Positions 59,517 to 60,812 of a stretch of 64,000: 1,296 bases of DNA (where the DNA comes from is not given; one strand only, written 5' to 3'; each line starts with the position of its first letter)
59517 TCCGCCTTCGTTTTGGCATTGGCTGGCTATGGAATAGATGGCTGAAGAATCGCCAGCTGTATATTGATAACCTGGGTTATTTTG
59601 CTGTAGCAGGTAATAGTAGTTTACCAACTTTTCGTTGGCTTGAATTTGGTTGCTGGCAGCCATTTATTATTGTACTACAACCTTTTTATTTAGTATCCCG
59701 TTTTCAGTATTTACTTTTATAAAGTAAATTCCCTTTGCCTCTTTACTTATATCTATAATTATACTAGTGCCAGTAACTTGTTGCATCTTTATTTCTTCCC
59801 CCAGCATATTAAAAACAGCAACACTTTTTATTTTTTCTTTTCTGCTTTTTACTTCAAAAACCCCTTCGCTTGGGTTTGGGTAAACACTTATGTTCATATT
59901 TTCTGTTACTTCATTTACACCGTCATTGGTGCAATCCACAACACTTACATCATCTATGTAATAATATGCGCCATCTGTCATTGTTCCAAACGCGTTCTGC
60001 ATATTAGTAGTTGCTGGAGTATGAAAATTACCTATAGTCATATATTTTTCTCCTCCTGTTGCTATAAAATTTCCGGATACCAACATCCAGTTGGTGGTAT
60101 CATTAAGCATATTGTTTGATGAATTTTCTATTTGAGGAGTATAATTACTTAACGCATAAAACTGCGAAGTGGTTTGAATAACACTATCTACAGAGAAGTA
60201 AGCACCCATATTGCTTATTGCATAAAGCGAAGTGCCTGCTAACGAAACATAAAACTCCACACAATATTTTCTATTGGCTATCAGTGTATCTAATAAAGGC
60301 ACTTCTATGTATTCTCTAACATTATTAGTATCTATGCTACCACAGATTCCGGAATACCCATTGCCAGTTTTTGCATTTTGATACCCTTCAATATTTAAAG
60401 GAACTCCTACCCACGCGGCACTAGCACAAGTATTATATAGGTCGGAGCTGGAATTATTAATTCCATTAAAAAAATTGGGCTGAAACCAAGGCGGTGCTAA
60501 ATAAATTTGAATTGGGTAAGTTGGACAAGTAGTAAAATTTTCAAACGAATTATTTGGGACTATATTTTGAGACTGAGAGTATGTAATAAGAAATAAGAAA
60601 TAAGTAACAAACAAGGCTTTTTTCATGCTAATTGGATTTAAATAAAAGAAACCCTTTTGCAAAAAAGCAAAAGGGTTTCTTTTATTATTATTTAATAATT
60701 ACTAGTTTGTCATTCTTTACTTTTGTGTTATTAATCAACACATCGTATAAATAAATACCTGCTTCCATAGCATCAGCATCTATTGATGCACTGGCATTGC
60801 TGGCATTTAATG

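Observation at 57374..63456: Tandemly duplicated and recombined array of T9SS cargo genes (A-B-A'fragment-B'-B''pseudogene) with shuffled C-terminal sorting domains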

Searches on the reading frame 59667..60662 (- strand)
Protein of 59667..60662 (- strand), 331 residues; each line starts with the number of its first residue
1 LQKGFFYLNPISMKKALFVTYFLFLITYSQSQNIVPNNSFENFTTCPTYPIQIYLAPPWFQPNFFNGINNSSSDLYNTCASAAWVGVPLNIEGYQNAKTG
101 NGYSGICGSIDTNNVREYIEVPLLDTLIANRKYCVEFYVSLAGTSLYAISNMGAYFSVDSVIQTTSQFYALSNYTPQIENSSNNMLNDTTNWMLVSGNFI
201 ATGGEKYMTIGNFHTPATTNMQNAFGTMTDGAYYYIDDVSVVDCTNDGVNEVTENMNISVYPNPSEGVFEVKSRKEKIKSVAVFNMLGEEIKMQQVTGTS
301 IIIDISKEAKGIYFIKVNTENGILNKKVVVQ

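Call 3: search_protein_families(library=pfam, proteins=[window:59667-60662:-], max_evalue=0.01)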
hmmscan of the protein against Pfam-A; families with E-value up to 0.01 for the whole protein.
window:59667-60662:- (331 aa): 1 family
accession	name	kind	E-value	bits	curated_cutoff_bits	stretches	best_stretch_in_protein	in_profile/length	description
PF18962.6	Por_Secre_tail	-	6.1e-14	52.5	27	1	260-330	1-75/75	Secretion system C-terminal sorting domain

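Call 4: search_protein_families(library=ncbifam, proteins=[window:59667-60662:-], max_evalue=0.01)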
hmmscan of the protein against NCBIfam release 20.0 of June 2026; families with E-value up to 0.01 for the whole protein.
window:59667-60662:- (331 aa): 4 families
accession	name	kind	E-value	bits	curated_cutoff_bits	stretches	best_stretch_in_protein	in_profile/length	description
TIGR04183.1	Por_Secre_tail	domain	1.9e-14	53.4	23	1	260-331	1-72/72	T9SS type A sorting domain-containing protein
NF038113.1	T9SSA_dep_M36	equivalog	1.5e-10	39.9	885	1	240-331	777-869/869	T9SS-dependent M36 family metallopeptidase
NF033708.1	T9SS_Cterm_ChiA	domain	3.4e-05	23.6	40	1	278-330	1-54/55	T9SS sorting signal type C domain-containing protein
NF050177.1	TapA_OM_Porphy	equivalog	0.00021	20.2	500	1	250-330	462-543/544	TapA/TapC family T9SS-dependent outer membrane protein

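Call 34: predict_structure(alignment_id=A1)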
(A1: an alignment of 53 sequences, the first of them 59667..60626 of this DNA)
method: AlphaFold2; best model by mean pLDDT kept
length: 319 residues; sequences in the alignment: 53
mean_pLDDT: 90.3   pTM: 0.71
mean pLDDT of the five models: 90.3, 89.6, 89.5, 87.4, 84.1
residues with pLDDT >= 90: 224; 70-90: 76; 50-70: 19; < 50: 0
segments of 3 or more residues with pLDDT < 50: none
pLDDT, mean of each block of 10 residues (from residue 1): 86 78 95 93 94 71 93 87 89 86 91 96 96 92 96 82 94 84 95 97 92 85 97 72 77 96 95 97 96 97 95 95
secondary structure, 60 per line:
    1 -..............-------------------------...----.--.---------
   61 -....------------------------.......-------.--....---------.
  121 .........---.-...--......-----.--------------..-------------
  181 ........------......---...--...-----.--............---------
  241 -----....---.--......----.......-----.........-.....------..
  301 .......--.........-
elements in order: H2-15 E62-65 E90-96 E107-110 E120-129 E135-137 E140-145 E181-188 E195-200 E209-211 E220-231 E246-249 E256-261 E266-272 E278-286 E288-292 E299-307 E310-318
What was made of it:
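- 59667..60626 (-): Gene B: 319 aa. It has a signal peptide, a CBM4/16/22-like beta-sandwich N-domain and a short 'b-type' type-A CTD (59670-59885) unrelated to the A-type CTDs (21-30% identity). It ends in TAA TAA. AF2 pLDDT 90 (call 34).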

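Call 37: fold_search(model_id=the predicted structure, library=pdb)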
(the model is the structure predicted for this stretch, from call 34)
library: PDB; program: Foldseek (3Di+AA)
matches with E <= 10: 1727; with E <= 0.001: 85
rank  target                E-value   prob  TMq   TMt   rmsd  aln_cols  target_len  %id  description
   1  3k4z_A                2.7e-08  1.00  0.36  0.41  17.6       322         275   14  Crystal Structure of the Cellulosomal CBM4 from Clostridium thermocellum Cellulase CbhA (released 2010-07-28)
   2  4es8_A                2.8e-07  1.00  0.24  0.25  12.8       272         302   12  Crystal Structure of the adhesin domain of Epf from Streptococcus pyogenes in P212121 (released 2012-09-19)
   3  4es9_D                3.0e-07  1.00  0.24  0.25  13.2       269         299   12  Crystal Structure of the adhesin domain of Epf from Streptococcus pyogenes in P21 (released 2012-09-19)
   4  4es9_A                4.4e-07  1.00  0.24  0.25  13.1       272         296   13  Crystal Structure of the adhesin domain of Epf from Streptococcus pyogenes in P21 (released 2012-09-19)
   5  4es9_B                9.6e-07  1.00  0.25  0.26  13.0       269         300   12  Crystal Structure of the adhesin domain of Epf from Streptococcus pyogenes in P21 (released 2012-09-19)
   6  2vtf_B                5.1e-06  1.00  0.21  0.12  14.8       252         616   13  X-ray crystal structure of the Endo-beta-N-acetylglucosaminidase from Arthrobacter protophormiae E173Q mutant reveals  (released 2009-03-31)
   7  2c9a_A                8.4e-06  1.00  0.28  0.33  15.4       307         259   12  Crystal structure of the MAM-Ig module of receptor protein tyrosine phosphatase mu (released 2006-01-19)
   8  2vtf_A                9.9e-06  1.00  0.23  0.13  14.8       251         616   14  X-ray crystal structure of the Endo-beta-N-acetylglucosaminidase from Arthrobacter protophormiae E173Q mutant reveals  (released 2009-03-31)
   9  8hhv_A                1.1e-05  1.00  0.34  0.24   5.4       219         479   14  endo-alpha-D-arabinanase EndoMA1 from Microbacterium arabinogalactanolyticum (released 2023-08-16)
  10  8ic1_A                1.2e-05  1.00  0.33  0.23   5.6       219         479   13  endo-alpha-D-arabinanase EndoMA1 D51N mutant from Microbacterium arabinogalactanolyticum in complex with arabinooligos (released 2023-08-16)
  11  5z06_A                1.2e-05  1.00  0.31  0.16  18.2       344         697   14  Crystal structure of beta-1,2-glucanase from Parabacteroides distasonis (released 2018-05-30)
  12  3p6b_A                1.4e-05  1.00  0.36  0.57   5.1       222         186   14  The crystal structure of CelK CBM4 from Clostridium thermocellum (released 2011-08-24)
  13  6j03                  1.6e-05  1.00  0.38  0.56   6.0       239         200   14  Crystal structure of a cyclase mutant in apo form (released 2019-12-25)
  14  3fha_C                1.7e-05  1.00  0.21  0.13  15.3       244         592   11  Structure of endo-beta-N-acetylglucosaminidase A (released 2009-04-28)
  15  8glk_D                1.8e-05  1.00  0.22  0.85   1.9        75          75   27  The Type 9 Secretion System dGldL peak II, NucA substrate bound complex (released 2024-01-31)
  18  2zew_B                3.6e-05  1.00  0.34  0.68   5.8       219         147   15  Family 16 Cabohydrate Binding Domain Module 1 (released 2008-03-04)
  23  3oea_A                6.6e-05  1.00  0.35  0.69   5.6       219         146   15  Crystal structure of the Q121E mutants of C.polysaccharolyticus CBM16-1 bound to cellopentaose (released 2010-08-25)
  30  4xuo_A                1.1e-04  1.00  0.35  0.65   5.4       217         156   12  Structure of the CBM22-1 xylan-binding domain from Paenibacillus barcinonensis Xyn10C (released 2015-06-03)
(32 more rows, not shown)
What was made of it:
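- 59667..60626 (-): Foldseek hits CBM4 3k4z at E 3e-8, CBM16 and CBM22, and CTD 8glk_D at TMt 0.85 (call 37).
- On Carbohydrate-binding module, CBM4/CBM16/CBM22-like beta-jelly-roll (B N-domain): Foldseek matches 3k4z CBM4 (E 2.7e-8), 3p6b CBM4 (TMt 0.57), 2zew/3oea CBM16 (TMt 0.68-0.69) and 4xuo CBM22 (TMt 0.65) (call 37).
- AF2 pLDDT is 90, with Foldseek hits to CBM4/16/22 and to T9SS CTD structures (calls 34, 37).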
